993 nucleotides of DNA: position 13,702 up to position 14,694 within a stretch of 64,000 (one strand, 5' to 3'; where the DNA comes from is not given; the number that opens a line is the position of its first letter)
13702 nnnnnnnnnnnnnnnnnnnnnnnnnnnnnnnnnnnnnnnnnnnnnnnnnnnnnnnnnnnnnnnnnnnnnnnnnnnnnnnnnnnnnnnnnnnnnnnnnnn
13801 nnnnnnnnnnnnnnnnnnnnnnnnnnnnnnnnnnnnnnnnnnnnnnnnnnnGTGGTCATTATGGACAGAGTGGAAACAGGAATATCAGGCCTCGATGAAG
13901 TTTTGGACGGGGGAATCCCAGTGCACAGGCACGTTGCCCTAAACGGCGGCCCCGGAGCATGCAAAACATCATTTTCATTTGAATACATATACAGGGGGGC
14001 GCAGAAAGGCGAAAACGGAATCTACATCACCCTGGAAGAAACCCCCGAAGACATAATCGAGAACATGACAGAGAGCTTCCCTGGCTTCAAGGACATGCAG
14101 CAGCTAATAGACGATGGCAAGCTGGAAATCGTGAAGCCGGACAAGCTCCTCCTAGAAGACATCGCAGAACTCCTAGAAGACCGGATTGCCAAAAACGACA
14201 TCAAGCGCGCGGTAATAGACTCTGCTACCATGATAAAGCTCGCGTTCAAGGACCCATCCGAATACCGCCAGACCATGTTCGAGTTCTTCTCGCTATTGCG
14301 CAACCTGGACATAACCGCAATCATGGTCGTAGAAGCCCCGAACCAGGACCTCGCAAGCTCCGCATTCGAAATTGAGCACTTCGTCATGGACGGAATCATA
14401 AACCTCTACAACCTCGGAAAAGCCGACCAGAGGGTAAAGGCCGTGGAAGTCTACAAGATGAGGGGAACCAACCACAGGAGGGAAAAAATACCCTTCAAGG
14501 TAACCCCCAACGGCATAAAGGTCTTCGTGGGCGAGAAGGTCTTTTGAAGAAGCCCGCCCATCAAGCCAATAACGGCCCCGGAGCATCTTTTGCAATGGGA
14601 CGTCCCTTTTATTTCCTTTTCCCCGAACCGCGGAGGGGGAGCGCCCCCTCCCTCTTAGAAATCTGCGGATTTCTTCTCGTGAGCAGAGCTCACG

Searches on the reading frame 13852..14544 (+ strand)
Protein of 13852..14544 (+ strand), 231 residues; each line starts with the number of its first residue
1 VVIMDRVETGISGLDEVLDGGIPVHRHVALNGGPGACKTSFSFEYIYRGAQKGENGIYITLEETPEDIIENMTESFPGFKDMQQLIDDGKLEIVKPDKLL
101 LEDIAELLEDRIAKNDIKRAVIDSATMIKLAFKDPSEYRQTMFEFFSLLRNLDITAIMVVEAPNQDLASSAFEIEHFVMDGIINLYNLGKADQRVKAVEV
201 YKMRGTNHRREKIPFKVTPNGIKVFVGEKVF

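Call 44: search_protein_families(library=pfam, proteins=[window:13852-14544:+], max_evalue=0.0001)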
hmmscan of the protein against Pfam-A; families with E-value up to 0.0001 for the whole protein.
window:13852-14544:+ (231 aa): 1 family
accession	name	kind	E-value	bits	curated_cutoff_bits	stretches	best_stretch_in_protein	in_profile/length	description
PF06745.19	ATPase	-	1.9e-54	185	26.6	1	7-226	1-228/231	KaiC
